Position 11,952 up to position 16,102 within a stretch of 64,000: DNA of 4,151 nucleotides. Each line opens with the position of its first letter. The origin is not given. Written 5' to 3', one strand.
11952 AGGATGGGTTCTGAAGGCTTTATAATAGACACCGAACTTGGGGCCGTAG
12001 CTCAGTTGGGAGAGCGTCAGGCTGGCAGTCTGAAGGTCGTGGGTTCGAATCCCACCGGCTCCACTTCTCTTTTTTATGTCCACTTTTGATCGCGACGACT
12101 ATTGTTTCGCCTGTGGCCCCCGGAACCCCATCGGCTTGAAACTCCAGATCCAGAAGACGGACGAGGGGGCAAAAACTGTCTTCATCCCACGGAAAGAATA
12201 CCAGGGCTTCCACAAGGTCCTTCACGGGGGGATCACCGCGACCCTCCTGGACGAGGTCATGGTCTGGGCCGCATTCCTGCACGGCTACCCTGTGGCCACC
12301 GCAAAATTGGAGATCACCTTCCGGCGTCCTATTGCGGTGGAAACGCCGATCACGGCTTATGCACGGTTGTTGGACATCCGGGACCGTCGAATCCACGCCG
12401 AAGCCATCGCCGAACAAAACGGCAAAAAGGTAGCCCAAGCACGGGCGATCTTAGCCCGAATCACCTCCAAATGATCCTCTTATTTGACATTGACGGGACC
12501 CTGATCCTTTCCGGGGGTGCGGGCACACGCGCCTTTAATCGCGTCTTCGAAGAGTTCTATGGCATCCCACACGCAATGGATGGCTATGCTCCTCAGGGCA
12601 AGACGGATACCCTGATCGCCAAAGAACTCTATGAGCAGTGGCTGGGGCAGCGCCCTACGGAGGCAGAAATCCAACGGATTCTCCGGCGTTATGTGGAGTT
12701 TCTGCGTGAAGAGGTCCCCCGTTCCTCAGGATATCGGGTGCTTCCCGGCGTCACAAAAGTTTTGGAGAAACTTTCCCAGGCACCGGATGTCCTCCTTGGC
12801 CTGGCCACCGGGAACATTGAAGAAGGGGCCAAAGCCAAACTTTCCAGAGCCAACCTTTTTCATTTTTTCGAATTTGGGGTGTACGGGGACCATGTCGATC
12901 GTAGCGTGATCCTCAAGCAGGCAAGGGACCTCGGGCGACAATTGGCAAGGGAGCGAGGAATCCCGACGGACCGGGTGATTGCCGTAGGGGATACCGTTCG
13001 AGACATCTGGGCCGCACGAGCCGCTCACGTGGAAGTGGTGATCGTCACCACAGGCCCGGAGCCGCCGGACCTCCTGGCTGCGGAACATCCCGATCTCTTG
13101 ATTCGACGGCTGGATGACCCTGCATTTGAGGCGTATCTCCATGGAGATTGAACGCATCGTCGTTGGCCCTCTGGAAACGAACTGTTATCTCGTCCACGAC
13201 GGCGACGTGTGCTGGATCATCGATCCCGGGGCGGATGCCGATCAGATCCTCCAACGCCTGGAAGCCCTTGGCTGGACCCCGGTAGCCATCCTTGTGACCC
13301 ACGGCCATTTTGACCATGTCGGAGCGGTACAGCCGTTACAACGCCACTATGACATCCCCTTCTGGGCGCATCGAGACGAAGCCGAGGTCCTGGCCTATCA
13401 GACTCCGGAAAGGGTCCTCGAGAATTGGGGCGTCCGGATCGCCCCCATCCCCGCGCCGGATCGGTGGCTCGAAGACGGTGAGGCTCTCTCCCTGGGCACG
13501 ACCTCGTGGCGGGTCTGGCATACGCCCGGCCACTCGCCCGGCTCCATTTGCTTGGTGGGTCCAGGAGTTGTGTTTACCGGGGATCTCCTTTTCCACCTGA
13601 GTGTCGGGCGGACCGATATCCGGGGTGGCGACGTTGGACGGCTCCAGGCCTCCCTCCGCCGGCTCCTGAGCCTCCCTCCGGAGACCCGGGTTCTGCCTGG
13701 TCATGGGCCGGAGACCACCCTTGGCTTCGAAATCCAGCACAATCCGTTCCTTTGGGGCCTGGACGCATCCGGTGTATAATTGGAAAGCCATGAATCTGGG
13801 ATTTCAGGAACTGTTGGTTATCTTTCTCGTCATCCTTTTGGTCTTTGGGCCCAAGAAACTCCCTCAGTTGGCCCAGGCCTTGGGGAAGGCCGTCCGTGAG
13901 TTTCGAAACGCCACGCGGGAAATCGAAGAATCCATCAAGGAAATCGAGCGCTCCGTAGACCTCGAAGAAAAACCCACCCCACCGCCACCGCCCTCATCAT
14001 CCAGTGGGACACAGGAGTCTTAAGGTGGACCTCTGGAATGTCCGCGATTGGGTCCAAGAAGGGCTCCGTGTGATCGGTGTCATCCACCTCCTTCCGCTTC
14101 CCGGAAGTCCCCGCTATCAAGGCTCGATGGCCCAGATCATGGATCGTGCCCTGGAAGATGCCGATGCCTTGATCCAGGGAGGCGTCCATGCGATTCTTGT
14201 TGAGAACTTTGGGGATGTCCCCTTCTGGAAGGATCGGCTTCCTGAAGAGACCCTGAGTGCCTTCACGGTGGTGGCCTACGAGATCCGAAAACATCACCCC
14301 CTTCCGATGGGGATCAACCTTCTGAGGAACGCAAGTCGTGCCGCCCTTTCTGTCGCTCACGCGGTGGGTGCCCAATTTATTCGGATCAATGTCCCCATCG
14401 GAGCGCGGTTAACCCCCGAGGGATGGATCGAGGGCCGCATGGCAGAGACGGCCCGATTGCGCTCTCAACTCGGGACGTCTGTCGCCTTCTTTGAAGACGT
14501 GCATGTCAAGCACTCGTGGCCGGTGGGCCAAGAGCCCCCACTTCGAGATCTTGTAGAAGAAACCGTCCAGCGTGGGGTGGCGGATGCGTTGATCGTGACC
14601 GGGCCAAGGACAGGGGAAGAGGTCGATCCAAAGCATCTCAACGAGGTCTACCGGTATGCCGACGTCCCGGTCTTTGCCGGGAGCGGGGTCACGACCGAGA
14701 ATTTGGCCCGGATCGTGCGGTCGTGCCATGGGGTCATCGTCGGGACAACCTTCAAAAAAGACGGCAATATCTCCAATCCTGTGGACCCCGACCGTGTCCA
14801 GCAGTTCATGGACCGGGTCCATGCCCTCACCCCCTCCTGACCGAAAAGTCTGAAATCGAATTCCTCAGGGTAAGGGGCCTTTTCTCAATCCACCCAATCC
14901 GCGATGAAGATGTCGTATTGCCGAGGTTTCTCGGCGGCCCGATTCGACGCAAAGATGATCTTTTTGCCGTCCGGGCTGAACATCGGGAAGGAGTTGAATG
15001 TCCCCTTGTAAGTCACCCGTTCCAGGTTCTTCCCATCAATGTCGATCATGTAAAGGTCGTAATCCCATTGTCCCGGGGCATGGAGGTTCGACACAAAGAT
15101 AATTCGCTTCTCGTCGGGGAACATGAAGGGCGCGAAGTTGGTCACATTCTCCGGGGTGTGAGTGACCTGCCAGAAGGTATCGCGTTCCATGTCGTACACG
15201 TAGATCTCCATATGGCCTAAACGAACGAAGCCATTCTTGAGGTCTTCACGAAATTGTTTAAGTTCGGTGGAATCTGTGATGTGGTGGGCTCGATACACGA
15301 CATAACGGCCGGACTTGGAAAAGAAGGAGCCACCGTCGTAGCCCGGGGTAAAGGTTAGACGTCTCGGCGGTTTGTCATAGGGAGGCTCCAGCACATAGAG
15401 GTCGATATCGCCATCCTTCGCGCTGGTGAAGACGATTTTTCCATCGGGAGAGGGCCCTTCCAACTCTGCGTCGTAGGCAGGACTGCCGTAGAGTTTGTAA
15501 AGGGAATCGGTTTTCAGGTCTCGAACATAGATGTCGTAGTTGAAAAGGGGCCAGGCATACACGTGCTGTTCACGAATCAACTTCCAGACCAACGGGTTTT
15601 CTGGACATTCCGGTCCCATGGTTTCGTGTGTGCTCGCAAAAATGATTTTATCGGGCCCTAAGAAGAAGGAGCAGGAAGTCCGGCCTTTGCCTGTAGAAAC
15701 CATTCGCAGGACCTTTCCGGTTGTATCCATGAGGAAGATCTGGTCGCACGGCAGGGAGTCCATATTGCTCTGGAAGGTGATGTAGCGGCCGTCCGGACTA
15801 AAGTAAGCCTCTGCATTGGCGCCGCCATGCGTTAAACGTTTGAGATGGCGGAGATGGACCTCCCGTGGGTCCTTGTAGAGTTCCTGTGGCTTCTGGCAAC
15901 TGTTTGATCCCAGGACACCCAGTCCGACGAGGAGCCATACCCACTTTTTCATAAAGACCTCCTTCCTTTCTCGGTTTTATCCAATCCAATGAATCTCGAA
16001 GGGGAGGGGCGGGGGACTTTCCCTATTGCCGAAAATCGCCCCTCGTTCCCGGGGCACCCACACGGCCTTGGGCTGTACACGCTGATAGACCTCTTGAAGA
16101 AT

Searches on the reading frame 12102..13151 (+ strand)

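Call 12: search_protein_families(library=pfam, proteins=[window:12102-13151:+], max_evalue=0.00001)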
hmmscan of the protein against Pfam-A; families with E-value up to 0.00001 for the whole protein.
window:12102-13151:+ (349 aa): 4 families
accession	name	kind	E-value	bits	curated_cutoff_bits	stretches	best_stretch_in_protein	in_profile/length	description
PF13419.12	HAD_2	-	1.4e-18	68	23.8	1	126-315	1-178/178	Haloacid dehalogenase-like hydrolase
PF00702.32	Hydrolase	-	3.9e-16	60.4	26.4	1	126-309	4-191/191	haloacid dehalogenase-like hydrolase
PF12710.13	HAD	-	4.2e-09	37.5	27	1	127-306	2-189/189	haloacid dehalogenase-like hydrolase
PF13242.12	Hydrolase_like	-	3.6e-07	30.4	22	1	279-339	11-74/75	HAD-hyrolase-like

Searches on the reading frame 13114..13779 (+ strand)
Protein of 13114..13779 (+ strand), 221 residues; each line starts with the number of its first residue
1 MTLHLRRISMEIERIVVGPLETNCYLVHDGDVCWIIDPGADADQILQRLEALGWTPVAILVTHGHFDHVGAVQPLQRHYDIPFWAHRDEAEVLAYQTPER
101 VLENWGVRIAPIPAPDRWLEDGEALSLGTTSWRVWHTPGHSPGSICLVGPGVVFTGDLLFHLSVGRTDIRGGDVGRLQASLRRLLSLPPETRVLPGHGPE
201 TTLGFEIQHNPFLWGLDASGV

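Call 12: search_protein_families(library=pfam, proteins=[window:13114-13779:+], max_evalue=0.00001)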
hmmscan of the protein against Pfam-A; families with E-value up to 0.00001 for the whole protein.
window:13114-13779:+ (221 aa): 2 families
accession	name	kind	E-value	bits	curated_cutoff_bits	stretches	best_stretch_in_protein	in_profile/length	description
PF00753.33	Lactamase_B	-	3.1e-36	125.6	22.7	1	18-197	2-196/196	Metallo-beta-lactamase superfamily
PF12706.13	Lactamase_B_2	-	6.2e-08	32.9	27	1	36-138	5-116/200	Beta-lactamase superfamily domain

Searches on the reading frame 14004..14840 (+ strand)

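Call 12: search_protein_families(library=pfam, proteins=[window:14004-14840:+], max_evalue=0.00001)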
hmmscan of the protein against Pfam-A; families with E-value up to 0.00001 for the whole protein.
window:14004-14840:+ (278 aa): 1 family
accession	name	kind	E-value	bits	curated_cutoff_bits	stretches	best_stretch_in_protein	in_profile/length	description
PF03437.21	BtpA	-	9.1e-82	274.8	30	1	23-273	5-253/254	BtpA family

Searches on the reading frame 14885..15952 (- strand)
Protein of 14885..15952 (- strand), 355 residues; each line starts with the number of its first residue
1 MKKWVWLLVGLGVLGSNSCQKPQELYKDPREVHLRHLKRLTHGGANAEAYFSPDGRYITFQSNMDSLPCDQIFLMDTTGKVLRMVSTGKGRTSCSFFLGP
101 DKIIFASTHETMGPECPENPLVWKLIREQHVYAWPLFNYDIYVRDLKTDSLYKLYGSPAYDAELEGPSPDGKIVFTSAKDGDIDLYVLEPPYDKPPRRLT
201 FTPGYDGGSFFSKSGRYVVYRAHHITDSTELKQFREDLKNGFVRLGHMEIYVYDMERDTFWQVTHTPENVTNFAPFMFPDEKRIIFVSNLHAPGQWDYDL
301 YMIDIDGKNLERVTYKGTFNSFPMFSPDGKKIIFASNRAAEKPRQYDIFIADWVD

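Call 12: search_protein_families(library=pfam, proteins=[window:14885-15952:-], max_evalue=0.00001)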
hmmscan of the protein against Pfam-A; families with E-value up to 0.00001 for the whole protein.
window:14885-15952:- (355 aa): 1 family
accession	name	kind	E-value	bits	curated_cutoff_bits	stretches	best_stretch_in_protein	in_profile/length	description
PF07676.18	PD40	-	4.2e-31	106.7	20.9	1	312-349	3-37/38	WD40-like Beta Propeller Repeat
